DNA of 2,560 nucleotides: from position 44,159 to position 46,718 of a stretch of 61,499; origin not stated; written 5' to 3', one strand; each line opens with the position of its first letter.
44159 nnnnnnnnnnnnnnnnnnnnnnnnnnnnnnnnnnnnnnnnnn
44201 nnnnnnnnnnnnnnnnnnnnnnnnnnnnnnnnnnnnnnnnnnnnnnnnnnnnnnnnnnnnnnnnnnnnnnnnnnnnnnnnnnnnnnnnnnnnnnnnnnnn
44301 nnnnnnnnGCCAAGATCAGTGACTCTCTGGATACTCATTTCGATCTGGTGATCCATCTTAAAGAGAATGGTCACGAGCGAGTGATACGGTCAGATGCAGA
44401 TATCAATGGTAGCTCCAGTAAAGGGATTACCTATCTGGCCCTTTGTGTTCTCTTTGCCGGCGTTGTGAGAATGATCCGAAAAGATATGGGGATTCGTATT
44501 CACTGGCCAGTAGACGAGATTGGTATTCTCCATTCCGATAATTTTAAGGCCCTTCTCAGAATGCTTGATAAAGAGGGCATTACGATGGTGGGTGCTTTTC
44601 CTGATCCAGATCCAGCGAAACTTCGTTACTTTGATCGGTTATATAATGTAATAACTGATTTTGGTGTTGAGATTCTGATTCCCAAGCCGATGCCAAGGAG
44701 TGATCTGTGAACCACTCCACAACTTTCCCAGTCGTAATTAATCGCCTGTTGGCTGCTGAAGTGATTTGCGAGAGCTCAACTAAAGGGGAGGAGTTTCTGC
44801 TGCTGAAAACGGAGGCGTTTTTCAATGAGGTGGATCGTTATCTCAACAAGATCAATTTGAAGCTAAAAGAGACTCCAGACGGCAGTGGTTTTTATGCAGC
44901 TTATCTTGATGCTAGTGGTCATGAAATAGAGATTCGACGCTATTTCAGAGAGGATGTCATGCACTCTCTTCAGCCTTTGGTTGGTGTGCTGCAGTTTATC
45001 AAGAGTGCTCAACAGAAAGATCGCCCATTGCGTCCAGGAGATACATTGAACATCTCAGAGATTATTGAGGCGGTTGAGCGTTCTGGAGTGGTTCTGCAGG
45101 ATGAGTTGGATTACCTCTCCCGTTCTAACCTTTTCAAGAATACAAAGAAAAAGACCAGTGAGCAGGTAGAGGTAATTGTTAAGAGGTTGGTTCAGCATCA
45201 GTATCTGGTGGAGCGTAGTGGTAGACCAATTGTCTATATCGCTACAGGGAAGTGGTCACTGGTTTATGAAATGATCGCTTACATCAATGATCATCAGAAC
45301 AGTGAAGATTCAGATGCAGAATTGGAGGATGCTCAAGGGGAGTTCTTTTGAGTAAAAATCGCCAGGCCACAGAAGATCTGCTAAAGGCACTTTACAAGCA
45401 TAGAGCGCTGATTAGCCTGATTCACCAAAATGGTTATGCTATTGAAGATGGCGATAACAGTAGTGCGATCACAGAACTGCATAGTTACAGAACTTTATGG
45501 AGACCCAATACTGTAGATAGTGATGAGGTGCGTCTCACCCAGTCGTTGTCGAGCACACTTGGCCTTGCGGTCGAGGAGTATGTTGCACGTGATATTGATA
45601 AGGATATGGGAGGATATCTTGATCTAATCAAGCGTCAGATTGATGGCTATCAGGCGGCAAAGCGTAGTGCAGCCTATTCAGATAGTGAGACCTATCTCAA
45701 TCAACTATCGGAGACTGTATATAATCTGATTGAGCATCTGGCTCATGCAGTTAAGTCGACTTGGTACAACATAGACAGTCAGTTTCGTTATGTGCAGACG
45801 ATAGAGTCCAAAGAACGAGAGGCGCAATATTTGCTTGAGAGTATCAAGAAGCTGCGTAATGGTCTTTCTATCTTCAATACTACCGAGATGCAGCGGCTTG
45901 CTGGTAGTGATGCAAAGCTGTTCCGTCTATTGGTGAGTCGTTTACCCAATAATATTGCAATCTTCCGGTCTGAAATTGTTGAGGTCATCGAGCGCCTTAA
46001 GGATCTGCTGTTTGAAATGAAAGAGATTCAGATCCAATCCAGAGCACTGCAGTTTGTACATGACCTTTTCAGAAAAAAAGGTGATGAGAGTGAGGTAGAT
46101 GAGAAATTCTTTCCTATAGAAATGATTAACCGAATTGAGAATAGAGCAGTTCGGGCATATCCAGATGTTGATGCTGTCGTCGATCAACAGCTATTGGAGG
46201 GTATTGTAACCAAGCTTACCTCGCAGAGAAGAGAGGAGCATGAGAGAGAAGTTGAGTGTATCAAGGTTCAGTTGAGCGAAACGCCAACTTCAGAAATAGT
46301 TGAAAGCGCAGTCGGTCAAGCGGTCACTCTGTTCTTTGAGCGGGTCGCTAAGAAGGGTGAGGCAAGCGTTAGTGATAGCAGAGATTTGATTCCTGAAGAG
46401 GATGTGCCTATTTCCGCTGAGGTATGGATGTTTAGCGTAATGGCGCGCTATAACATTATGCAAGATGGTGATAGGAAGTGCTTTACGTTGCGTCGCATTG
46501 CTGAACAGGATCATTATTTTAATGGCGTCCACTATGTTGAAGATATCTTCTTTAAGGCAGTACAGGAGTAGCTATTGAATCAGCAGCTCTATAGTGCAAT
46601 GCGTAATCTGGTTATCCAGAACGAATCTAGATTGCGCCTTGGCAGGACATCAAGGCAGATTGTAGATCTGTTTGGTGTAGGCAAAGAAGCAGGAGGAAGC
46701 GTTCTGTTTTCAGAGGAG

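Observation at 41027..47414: Four-gene SMC-type operon (MukB/JetC-like ATPase, MukE/JetB-like, unknown 407-aa protein, compact Toprim protein) with permuted gene order: candidate divergent or undescribed Wadjet-like defence system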

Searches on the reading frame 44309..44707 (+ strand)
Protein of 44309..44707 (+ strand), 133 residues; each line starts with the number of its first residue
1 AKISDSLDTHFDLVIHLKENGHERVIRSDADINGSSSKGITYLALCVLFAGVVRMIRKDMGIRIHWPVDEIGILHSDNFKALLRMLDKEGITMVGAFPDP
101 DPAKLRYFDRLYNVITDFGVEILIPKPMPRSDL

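Call 105: find_related_loci(query=A10, collection=metagenome_contigs, flank=7000)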
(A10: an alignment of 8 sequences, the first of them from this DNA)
Query A10 (133 aa) in metagenome_contigs; peptide patterns used: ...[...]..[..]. (x = any residue, [..] = any of these).
387 stretches matched a pattern; 323 encode a relative of the query (tblastn E <= 1e-3); the best 80 are kept; 80 distinct loci.
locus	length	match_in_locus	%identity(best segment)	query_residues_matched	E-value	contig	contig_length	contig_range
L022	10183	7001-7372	44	7-133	6e-35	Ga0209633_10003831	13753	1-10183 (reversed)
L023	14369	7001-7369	42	1-123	4e-34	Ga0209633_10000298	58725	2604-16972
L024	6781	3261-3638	44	2-127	2e-34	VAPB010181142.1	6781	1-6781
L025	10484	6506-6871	44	2-123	5e-34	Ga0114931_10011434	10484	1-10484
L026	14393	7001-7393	45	2-131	1e-33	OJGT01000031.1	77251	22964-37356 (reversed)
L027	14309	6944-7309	43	2-123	2e-32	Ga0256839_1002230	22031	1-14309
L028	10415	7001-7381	40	1-126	5e-31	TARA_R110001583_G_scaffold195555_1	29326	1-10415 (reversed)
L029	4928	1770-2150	41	1-126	9e-31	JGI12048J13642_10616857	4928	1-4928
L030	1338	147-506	42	1-120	6e-31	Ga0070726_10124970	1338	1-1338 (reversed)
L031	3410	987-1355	37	1-123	4e-30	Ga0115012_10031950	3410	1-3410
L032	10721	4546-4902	43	3-121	9e-30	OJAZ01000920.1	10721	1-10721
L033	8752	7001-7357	44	3-121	1e-29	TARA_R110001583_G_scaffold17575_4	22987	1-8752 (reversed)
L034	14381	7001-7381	40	1-126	1e-31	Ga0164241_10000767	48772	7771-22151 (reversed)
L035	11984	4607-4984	40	2-126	8e-29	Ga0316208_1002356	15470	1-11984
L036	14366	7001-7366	41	3-124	3e-28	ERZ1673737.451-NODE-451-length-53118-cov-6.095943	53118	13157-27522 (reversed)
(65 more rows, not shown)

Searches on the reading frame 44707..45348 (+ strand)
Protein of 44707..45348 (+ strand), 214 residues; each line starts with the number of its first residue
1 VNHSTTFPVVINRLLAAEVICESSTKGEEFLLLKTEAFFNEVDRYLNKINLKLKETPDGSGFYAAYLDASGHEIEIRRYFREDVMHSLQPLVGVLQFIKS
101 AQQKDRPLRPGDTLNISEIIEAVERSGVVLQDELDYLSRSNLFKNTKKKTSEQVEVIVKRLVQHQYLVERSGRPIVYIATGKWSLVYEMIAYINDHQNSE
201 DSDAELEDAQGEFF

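Call 3: search_protein_families(library=pfam, proteins=[window:44707-45348:+], max_evalue=1)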
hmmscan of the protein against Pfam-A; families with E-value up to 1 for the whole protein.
window:44707-45348:+ (214 aa): 1 family
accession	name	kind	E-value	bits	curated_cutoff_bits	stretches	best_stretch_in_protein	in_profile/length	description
PF02283.22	CobU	-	0.063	13.3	27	0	167-199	18-49/168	Cobinamide kinase / cobinamide phosphate guanyltransferase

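Call 4: search_protein_families(library=padloc, proteins=[window:44707-45348:+], max_evalue=1)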
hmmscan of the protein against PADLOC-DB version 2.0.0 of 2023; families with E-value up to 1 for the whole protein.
window:44707-45348:+ (214 aa): 0 families

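Call 5: search_protein_families(library=ncbifam, proteins=[window:44707-45348:+], max_evalue=1)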
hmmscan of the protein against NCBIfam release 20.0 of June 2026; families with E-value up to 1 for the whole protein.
window:44707-45348:+ (214 aa): 2 families
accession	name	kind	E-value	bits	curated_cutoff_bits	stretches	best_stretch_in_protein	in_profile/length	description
NF004469.0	PRK05800.1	equivalog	0.0099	15.6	161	1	167-201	22-55/173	bifunctional adenosylcobinamide kinase/adenosylcobinamide-phosphate guanylyltransferase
TIGR01369.1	CPSaseII_lrg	equivalog_domain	0.041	11.4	1027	1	73-161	726-815/1052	carbamoyl-phosphate synthase (glutamine-hydrolyzing) large subunit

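Call 83: search_solved_structures(query=A9, max_evalue=10, show_alignments=1)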
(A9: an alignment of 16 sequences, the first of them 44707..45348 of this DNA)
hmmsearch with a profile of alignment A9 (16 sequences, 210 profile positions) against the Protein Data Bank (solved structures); distinct sequences matched with E-value up to 10: 9.
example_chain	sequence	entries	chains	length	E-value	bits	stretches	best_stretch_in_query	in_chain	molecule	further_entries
9r1m_A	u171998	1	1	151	0.0015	21.2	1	85-154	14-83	sc-apCC-4-LMF-1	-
3dde_A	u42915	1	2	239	0.0052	19.4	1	38-86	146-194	TENA/THI-4 protein, Domain of Unknown Function with a Heme Oxygenase-like Fold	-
5b3d_A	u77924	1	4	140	0.026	17.1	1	77-193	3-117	Flagella synthesis protein FlgN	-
8ftx_A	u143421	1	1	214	0.054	16.1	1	77-192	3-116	Flagella biosynthesis chaperone FlgN, Flagellar FliJ protein fusion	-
8a3k_UNK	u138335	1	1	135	0.12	15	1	116-159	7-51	sc-apCC-4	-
6i1x_A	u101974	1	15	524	1.6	11.3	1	32-68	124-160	Type II secretion system protein D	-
1xqa_A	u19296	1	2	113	1.7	11.2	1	145-175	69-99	Glyoxalase/Bleomycin resistance protein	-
7ksf_A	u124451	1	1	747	3.2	10.3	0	145-168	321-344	Protease/Reverse transcriptase/ribonuclease H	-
7kse_A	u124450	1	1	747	3.5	10.2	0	145-168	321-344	Peptidase A9/Reverse transcriptase/RNase H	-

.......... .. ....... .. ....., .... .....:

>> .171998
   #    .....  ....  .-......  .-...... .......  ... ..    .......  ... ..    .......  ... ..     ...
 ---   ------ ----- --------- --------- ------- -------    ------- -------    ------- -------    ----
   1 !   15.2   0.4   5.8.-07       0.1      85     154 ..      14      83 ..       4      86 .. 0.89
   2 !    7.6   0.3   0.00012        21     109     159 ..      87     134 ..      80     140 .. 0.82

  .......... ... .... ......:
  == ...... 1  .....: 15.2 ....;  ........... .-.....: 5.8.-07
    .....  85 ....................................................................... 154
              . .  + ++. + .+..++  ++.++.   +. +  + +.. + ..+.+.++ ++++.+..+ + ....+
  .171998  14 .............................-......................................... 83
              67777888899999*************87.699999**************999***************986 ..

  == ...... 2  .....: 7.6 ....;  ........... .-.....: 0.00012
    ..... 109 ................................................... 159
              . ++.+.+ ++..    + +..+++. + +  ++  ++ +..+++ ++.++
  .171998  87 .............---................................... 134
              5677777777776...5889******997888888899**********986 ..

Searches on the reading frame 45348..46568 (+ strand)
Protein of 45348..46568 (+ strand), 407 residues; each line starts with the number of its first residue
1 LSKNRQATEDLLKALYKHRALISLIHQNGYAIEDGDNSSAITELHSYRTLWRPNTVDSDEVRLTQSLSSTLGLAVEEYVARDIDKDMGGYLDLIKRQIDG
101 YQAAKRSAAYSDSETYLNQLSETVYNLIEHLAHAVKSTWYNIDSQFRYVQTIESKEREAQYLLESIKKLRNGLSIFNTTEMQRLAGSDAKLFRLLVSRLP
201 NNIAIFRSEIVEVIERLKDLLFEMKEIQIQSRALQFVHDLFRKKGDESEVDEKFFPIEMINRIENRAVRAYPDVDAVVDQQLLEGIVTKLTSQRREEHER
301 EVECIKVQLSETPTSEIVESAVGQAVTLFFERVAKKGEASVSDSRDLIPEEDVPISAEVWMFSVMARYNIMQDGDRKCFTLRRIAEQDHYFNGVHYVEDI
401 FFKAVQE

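Call 3: search_protein_families(library=pfam, proteins=[window:45348-46568:+], max_evalue=1)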
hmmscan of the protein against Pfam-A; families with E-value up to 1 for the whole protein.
window:45348-46568:+ (407 aa): 3 families
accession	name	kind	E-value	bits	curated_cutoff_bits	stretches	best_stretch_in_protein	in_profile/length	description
PF13224.11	DUF4032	-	0.057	13.7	23.8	0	25-104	27-102/163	Domain of unknown function (DUF4032)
PF19111.5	DUF5798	-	0.098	13.3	27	1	119-167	15-63/89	Family of unknown function (DUF5798)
PF14106.11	DUF4279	-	0.15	12.7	25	1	94-162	33-99/116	Domain of unknown function (DUF4279)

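Call 4: search_protein_families(library=padloc, proteins=[window:45348-46568:+], max_evalue=1)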
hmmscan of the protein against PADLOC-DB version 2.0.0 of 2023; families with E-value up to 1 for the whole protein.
window:45348-46568:+ (407 aa): 0 families

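Call 5: search_protein_families(library=ncbifam, proteins=[window:45348-46568:+], max_evalue=1)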
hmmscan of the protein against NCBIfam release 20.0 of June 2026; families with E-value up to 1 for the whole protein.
window:45348-46568:+ (407 aa): 2 families
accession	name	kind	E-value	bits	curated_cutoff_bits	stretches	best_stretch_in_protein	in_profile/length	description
TIGR00244.1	TIGR00244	equivalog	0.011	15.7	124.65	1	241-327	25-113/147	transcriptional regulator NrdR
TIGR02930.1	vnfG_nitrog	equivalog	0.013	15.9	141.7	1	157-225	26-95/109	V-containing nitrogenase subunit delta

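Call 72: predict_structure(alignment_id=A6)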
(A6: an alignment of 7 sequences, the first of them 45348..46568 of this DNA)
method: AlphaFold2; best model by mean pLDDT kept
length: 407 residues; sequences in the alignment: 7
mean_pLDDT: 62.5   pTM: 0.45
mean pLDDT of the five models: 62.5, 55.4, 53.7, 52.5, 52.5
residues with pLDDT >= 90: 15; 70-90: 132; 50-70: 156; < 50: 104
segments of 3 or more residues with pLDDT < 50: 1-5, 72-82, 252-254, 256-278, 297-319, 337-341, 351-354, 385-399, 402-407
pLDDT, mean of each block of 10 residues (from residue 1): 48 66 69 70 74 62 62 41 63 90 90 90 84 77 63 68 83 84 87 84 86 84 65 56 53 47 41 43 52 47 25 32 63 54 52 52 63 61 47 37 45
secondary structure, 60 per line:
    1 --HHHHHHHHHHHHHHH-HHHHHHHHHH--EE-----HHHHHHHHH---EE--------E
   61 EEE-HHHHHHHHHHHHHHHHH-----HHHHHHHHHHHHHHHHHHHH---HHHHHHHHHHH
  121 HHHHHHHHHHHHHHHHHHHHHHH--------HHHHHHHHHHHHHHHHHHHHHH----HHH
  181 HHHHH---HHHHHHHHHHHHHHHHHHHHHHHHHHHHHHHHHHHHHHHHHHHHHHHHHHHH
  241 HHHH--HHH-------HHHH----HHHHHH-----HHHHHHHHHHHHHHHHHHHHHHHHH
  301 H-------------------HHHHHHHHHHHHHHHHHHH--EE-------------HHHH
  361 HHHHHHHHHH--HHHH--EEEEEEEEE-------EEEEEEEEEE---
elements in order: H3-17 H19-28 H38-46 E60-63 H65-81 H87-106 H110-143 H152-173 H178-185 H189-244 H257-260 H265-270 H276-301 H321-339 H357-370 H373-376 E379-387 E395-404

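Call 74: fold_search(model_id=the predicted structure, library=pdb)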
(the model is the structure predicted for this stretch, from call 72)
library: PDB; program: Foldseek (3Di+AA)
matches with E <= 10: 560; with E <= 0.001: 0
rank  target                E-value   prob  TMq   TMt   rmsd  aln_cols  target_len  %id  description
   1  9gm7_C                1.3e-02  0.75  0.18  0.17  47.6       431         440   11  MukBEF in a nucleotide-bound state with open neck gate (monomer) (released 2025-03-26)
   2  4pho_C                1.9e-02  0.63  0.15  0.20  34.7       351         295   13  ClyA CC6/264 ox (2-303) (released 2014-09-24)
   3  1t98_A                2.8e-02  0.94  0.19  0.26  13.4       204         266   13  Crystal Structure of MukF(1-287) (released 2005-05-24)
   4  3euh_A                4.0e-02  0.82  0.20  0.24  18.3       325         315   11  Crystal Structure of the MukE-MukF Complex (released 2009-01-20)
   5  3rpu_A                5.1e-02  0.75  0.20  0.23  14.3       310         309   12  Crystal structure of the MukE-MukF complex (released 2012-03-14)
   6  4phq_C                5.3e-02  0.41  0.14  0.18  34.1       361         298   12  ClyA CC6/264 ox (6-303) (released 2014-09-24)
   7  8ga7                  5.8e-02  0.90  0.20  0.17  24.9       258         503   14  Geometrically programmable nanomaterial construction using regularized protein building blocks (released 2024-03-13)
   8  9mg8_B                6.1e-02  0.66  0.20  0.21  24.8       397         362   13  Crystal Structure of b-iTHR-110 (released 2025-12-17)
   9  3rpu_B                7.0e-02  0.47  0.15  0.18  15.3       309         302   12  Crystal structure of the MukE-MukF complex (released 2012-03-14)
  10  3euh_B                7.7e-02  0.63  0.18  0.22  19.8       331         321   10  Crystal Structure of the MukE-MukF Complex (released 2009-01-20)
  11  5cwn                  8.0e-02  0.57  0.12  0.21  21.2       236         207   14  Crystal structure of de novo designed helical repeat protein DHR71 (released 2015-12-16)
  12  7nyw_C                1.1e-01  0.44  0.19  0.21  36.5       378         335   10  Cryo-EM structure of the MukBEF-MatP-DNA head module (released 2021-07-07)
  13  6qhd_A                1.1e-01  1.00  0.26  0.21   7.3       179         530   14  Lysine acetylated and tyrosine phosphorylated STAT3 in a complex with DNA (released 2019-06-19)
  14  4pho_A                1.1e-01  0.30  0.15  0.19  32.0       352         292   12  ClyA CC6/264 ox (2-303) (released 2014-09-24)
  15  6qhd_B                1.3e-01  1.00  0.26  0.21   7.3       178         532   14  Lysine acetylated and tyrosine phosphorylated STAT3 in a complex with DNA (released 2019-06-19)
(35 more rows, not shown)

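Call 78: search_solved_structures(query=A7, max_evalue=10, show_alignments=0)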
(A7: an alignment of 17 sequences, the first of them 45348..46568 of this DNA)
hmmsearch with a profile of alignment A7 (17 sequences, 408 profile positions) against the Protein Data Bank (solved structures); distinct sequences matched with E-value up to 10: 1.
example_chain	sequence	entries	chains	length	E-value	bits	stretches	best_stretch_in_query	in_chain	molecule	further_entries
5j0k_A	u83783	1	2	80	1.1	11.5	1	147-217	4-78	designed protein 2L4HC2_23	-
